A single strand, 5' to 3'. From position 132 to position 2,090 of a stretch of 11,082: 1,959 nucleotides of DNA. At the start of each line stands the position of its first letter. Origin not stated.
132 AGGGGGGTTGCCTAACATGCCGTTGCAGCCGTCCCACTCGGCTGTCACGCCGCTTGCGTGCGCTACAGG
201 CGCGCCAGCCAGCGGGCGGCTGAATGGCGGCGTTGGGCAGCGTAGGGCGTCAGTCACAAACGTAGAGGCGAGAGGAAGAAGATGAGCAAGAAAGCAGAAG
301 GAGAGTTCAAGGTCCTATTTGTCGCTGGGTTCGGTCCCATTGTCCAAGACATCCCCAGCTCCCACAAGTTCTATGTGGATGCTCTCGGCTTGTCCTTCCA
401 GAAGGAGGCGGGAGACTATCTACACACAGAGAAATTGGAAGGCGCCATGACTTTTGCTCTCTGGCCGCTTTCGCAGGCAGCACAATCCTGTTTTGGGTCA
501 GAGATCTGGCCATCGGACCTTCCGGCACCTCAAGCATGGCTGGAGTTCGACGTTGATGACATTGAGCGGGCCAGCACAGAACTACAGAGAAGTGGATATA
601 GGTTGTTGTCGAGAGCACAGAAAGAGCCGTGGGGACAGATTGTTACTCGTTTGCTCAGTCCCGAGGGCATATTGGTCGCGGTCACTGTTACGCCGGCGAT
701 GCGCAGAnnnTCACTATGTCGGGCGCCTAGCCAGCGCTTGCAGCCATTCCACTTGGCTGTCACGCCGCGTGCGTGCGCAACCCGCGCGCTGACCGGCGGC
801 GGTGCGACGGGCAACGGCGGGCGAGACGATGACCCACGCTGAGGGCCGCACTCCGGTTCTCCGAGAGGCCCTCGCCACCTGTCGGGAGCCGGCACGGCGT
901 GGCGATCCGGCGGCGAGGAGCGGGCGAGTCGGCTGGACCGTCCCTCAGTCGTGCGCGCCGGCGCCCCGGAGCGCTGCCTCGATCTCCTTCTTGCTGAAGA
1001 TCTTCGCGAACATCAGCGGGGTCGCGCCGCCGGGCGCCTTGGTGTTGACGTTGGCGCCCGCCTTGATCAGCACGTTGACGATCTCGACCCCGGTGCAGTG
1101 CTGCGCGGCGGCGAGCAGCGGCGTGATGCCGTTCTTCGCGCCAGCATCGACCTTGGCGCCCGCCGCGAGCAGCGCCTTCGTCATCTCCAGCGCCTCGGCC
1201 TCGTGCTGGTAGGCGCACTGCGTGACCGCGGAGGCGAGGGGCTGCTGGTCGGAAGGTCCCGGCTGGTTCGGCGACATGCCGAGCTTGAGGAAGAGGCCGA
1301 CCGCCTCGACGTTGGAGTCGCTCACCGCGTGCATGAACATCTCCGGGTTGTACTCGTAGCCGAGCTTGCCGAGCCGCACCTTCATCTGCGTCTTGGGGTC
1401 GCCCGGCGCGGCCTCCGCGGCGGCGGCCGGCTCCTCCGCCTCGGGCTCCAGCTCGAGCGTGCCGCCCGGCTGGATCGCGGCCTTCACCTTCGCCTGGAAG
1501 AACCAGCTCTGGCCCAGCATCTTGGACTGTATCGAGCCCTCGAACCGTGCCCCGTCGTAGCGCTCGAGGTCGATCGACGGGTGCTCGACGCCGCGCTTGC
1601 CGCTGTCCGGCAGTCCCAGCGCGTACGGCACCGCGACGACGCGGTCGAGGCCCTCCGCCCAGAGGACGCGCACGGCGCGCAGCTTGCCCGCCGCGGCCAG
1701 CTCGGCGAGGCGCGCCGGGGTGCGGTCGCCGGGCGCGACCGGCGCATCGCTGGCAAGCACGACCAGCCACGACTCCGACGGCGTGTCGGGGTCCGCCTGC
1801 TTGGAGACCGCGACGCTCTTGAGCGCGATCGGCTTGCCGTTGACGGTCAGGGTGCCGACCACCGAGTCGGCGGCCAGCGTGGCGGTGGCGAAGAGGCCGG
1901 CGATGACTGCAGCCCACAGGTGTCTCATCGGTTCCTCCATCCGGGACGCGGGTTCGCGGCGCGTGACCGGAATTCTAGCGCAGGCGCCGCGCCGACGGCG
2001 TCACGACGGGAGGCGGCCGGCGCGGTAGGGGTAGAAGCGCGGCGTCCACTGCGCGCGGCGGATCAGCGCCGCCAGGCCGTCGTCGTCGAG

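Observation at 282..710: Sharp compositional island: a VOC/glyoxalase-family cassette gene with much lower GC than its surroundings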

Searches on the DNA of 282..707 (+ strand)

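Call 57: search_with_rna_model(model_id=R1, sources=[L085, L086, L087, L088, L089, L090, L091, L092, L093, L094, L095, L096, L097, L098, L099, L100, L081, L082, L083, L084, L001, L002, L005, L007, L008, L010, L013, L014], max_evalue=0.01)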
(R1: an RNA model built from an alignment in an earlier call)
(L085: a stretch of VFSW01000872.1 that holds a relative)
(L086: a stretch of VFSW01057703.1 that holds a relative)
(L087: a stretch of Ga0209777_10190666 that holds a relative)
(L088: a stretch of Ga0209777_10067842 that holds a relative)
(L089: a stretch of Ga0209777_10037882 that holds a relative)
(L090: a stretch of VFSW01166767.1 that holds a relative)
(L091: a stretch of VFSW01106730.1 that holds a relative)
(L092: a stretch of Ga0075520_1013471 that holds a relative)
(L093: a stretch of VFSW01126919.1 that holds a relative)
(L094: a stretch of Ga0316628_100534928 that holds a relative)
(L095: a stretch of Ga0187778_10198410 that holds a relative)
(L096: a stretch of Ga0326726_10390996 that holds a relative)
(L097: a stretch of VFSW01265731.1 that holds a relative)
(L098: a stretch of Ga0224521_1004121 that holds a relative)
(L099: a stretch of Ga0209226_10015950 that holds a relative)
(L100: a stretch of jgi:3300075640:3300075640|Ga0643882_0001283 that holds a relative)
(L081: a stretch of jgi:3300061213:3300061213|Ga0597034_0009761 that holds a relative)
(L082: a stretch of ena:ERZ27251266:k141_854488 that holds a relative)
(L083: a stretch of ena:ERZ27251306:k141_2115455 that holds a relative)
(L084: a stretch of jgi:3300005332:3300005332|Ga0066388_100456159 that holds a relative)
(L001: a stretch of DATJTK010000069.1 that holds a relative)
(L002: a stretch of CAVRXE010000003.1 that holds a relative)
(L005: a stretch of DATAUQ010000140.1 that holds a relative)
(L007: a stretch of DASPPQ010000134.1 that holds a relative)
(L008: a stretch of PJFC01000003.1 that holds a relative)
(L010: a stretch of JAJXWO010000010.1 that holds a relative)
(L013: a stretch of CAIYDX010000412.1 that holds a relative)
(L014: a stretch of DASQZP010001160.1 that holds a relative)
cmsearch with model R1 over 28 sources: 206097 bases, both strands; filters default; matches with E-value up to 0.01: 65.
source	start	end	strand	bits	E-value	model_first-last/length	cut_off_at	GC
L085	5013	5110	+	114.9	5.5e-24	1-98/98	no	0.74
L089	2320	2417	+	114.3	7.7e-24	1-98/98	no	0.74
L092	3222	3319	+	113.9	9.5e-24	1-98/98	no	0.72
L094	114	211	-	113.7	1e-23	1-98/98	no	0.72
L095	187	284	-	112.8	1.8e-23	1-98/98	no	0.71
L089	2834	2931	+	111.9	2.8e-23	1-98/98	no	0.74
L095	694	791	-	110.7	5.4e-23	1-98/98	no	0.74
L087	262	359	-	108.7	1.6e-22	1-98/98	no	0.72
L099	192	289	-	107.3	3.4e-22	1-98/98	no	0.74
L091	1984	2081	-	107.2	3.6e-22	1-98/98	no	0.76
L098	2059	2156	-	104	2.1e-21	1-98/98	no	0.71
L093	1843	1940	+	103.7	2.4e-21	1-98/98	no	0.77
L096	716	813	-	103.2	3.2e-21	1-98/98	no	0.77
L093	1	93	+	99.7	2.1e-20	6-98/98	5'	0.76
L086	1666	1763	+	99.2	2.8e-20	1-98/98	no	0.74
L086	3230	3327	+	95.7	1.8e-19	1-98/98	no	0.74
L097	809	906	-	94.9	2.9e-19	1-98/98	no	0.77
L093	2717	2800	+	85.6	4.5e-17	1-84/98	3'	0.76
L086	2237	2334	+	76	7.8e-15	1-98/98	no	0.66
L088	695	785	+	67.8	6.7e-13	1-98/98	no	0.71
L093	572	672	+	58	1.4e-10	1-98/98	no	0.75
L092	2527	2627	+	57.1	2.2e-10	1-98/98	no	0.71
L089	2320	2417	-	55.4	5.5e-10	1-98/98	no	0.74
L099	192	289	+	53.2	1.8e-09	1-98/98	no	0.74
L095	187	284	+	53.2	1.9e-09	1-98/98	no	0.71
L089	2834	2931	-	53.1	1.9e-09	1-98/98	no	0.74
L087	262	359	+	51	6.3e-09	1-98/98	no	0.72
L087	1530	1624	-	50.7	7.4e-09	1-98/98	no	0.72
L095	694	791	+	50.2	9.3e-09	1-98/98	no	0.74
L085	5013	5110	-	50.2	9.3e-09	1-98/98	no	0.74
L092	3222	3319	-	50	1.1e-08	1-98/98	no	0.72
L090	2268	2327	+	48.6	2.2e-08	1-60/98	3'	0.72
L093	1843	1940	-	48.5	2.4e-08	1-98/98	no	0.77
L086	1666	1763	-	47.5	4e-08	1-98/98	no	0.74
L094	114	211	+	46.8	6.1e-08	1-98/98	no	0.72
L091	1984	2081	+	45.3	1.4e-07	1-98/98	no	0.76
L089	3154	3279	+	45.2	1.4e-07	1-98/98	no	0.68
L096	716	813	+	44.8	1.7e-07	1-98/98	no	0.77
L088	695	785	-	43.6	3.4e-07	1-98/98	no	0.71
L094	924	1051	-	43.4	3.7e-07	1-98/98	no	0.62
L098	2066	2156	+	43.3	4e-07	1-98/98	no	0.75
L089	3782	3907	+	42.9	5e-07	1-98/98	no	0.67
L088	160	254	+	42.6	5.9e-07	1-98/98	no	0.73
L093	4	84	-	42.4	6.4e-07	1-98/98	no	0.78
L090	1633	1760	+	42.3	6.9e-07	1-98/98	no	0.7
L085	5495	5621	+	39.5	3.1e-06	1-98/98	no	0.7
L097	809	906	+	39.3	3.5e-06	1-98/98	no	0.77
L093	2717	2800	-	38.4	5.5e-06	15-98/98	5'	0.76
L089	4236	4361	+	35.2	3.3e-05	1-98/98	no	0.67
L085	6606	6733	+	34.1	5.7e-05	1-98/98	no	0.67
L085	6103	6230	+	34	6.2e-05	1-98/98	no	0.68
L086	393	518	+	33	0.00011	1-98/98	no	0.65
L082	848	941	+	31.7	0.00021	1-98/98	no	0.69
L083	167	260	+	31.7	0.00021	1-98/98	no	0.69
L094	1474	1518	-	31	0.00031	54-98/98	5'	0.8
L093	1328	1398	+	30.6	0.00038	1-98/98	no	0.72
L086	2734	2861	+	30.1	0.0005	1-98/98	no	0.7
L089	3154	3279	-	29.5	0.00071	1-98/98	no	0.68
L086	18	144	+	28.6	0.0011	1-98/98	no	0.65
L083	747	839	+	28.2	0.0014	1-98/98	no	0.62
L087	773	898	-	27.9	0.0017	1-98/98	no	0.63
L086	3230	3327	-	27.6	0.002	1-98/98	no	0.74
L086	4011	4136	+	26.7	0.0032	1-98/98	no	0.68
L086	2237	2334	-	26.1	0.0044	1-98/98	no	0.66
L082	1428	1521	+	25.6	0.0059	1-98/98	no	0.63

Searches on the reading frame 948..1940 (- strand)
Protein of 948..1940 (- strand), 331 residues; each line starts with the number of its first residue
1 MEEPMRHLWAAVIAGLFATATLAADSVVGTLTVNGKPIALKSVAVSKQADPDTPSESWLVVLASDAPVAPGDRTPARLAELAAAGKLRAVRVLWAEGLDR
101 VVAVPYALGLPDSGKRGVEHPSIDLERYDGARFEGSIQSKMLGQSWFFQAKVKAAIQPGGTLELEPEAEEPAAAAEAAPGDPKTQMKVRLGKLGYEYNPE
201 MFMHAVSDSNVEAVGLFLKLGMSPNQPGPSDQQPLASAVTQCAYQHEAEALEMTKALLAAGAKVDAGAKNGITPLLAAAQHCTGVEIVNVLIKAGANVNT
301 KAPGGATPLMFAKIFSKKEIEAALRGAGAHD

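Call 7: search_protein_families(library=pfam, proteins=[window:948-1940:-], max_evalue=0.1)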
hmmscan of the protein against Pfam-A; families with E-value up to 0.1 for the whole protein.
window:948-1940:- (331 aa): 5 families
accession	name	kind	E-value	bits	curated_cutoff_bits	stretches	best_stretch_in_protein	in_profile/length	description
PF12796.13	Ank_2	-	2.8e-10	41.1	27.3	1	249-316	8-71/90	Ankyrin repeats (3 copies)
PF00023.36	Ank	-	1.5e-08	34.9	21.1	1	270-300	1-30/33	Ankyrin repeat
PF13637.12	Ank_4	-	1.4e-06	28.9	22.7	1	246-292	5-50/50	Ankyrin repeats (many copies)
PF13606.12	Ank_3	-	6.6e-05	23.4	22.3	0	270-299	1-29/30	Ankyrin repeat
PF13857.12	Ank_5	-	0.00023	21.9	27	1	257-309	1-53/56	Ankyrin repeats (many copies)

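Call 61: find_homologous_proteins(query=window:948-1940:-, max_evalue=1e-20)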
Query window:948-1940:- (331 aa): 148 proteins with E <= 1e-20 among 8000 candidates; the best 120 are listed.
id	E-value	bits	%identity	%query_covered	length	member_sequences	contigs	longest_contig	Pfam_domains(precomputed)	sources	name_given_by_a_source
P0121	1.4e-207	706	100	99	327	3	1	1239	PF13606.13,PF12796.14,PF00023.37,PF13637.13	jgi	-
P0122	7.3e-149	513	72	99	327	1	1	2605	PF13606.13,PF12796.14,PF00023.37,PF13637.13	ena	-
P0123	1.5e-144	499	76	95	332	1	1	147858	PF12796.14,PF00023.37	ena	-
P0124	1.1e-132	460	67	99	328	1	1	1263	PF12796.14,PF00023.37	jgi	jgi:hypothetical protein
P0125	1.9e-132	459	70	93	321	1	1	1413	PF12796.14,PF00023.37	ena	-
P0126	4.9e-132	458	68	93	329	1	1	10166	PF13606.13,PF12796.14,PF00023.37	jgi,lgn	-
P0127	1.1e-131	457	69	93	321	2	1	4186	PF12796.14,PF00023.37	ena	-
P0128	1.3e-131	457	70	93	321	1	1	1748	PF12796.14,PF00023.37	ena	-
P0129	1.3e-131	457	69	93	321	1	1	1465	PF12796.14,PF00023.37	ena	-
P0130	2.2e-131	456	68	98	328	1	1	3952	PF13857.13,PF12796.14,PF00023.37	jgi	jgi:hypothetical protein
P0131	4.2e-131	455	69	98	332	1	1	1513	PF13606.13,PF13857.13,PF12796.14,PF00023.37,PF13637.13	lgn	-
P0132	4.3e-131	455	67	98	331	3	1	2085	PF13606.13,PF13857.13,PF12796.14,PF00023.37,PF13637.13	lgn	-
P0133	4.8e-131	455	69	93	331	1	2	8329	PF13606.13,PF13857.13,PF12796.14,PF00023.37,PF13637.13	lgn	-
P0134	9.4e-131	454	69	93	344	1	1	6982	PF12796.14,PF00023.37,PF13637.13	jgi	jgi:hypothetical protein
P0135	1.1e-130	454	66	98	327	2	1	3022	PF13606.13,PF12796.14,PF00023.37,PF13637.13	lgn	-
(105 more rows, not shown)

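Call 63: find_encoding_contigs(protein=P0121, flank=5000, max_places=5)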
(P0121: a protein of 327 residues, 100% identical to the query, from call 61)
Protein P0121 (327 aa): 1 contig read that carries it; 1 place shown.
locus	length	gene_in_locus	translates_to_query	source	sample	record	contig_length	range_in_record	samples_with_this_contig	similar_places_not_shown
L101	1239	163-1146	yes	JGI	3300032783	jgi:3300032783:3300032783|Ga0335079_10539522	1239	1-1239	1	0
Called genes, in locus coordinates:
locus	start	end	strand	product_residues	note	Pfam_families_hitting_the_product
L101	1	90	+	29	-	?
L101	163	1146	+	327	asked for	PF00023:Ank (faint), PF13606:Ank_3 (faint), PF13637:Ank_4 (faint), PF12796:Ank_2 (weak)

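Call 64: find_encoding_contigs(protein=P0123, flank=8000, max_places=3)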
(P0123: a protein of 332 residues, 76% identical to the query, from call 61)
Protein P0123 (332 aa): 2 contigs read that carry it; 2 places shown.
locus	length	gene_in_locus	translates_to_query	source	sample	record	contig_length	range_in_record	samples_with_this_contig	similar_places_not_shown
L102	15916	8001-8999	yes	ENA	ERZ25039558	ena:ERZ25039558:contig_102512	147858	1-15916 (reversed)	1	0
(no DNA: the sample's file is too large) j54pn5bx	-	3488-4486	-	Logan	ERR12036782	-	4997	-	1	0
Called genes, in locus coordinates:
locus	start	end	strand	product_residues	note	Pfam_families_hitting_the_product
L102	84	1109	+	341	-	PF14022:DUF4238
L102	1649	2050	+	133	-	-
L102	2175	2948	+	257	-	PF03807:F420_oxidored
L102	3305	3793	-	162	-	-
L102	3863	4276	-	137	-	PF03013:Pyr_excise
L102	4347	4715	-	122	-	-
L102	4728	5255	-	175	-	PF10604:Polyketide_cyc2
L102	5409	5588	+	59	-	-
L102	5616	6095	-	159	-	-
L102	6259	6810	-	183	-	PF08002:DUF1697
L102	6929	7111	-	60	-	-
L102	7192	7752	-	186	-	PF01712:dNK (faint), PF13521:AAA_28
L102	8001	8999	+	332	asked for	PF00023:Ank (faint), PF12796:Ank_2 (weak)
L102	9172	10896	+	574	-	PF00390:malic, PF03949:Malic_M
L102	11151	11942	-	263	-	PF03544:TonB_C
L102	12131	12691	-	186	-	PF01872:RibD_C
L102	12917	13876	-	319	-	PF20434:BD-FAE, PF07859:Abhydrolase_3, PF00326:Peptidase_S9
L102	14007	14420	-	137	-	-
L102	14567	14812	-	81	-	PF10387:DUF2442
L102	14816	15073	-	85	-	PF13711:DUF4160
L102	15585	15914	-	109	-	?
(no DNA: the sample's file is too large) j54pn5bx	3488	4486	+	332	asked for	PF00023:Ank (faint), PF12796:Ank_2 (weak)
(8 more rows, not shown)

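Call 74: search_protein_families(library=pfam, proteins=[L102:14010-14420:-], max_evalue=0.01)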
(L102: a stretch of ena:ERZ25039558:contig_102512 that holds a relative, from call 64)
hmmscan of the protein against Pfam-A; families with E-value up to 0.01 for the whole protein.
L102:14010-14420:- (137 aa): 0 families

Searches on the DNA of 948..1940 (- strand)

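Call 65: search_with_rna_model(model_id=R1, sources=[L101, L102], max_evalue=0.1, filters=off)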
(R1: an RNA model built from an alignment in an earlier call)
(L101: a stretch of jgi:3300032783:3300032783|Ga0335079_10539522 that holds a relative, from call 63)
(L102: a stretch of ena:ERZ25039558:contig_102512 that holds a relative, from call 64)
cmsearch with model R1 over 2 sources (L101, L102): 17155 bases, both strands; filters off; matches with E-value up to 0.1: 5.
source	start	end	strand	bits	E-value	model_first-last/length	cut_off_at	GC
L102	13902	13999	-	77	3.9e-16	1-98/98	no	0.77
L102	13902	13999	+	28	0.00013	1-98/98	no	0.77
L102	15105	15164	-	22.6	0.0025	1-98/98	no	0.72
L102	11977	12025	-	17.8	0.033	1-98/98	no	0.73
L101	835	932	-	15.9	0.093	1-98/98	no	0.73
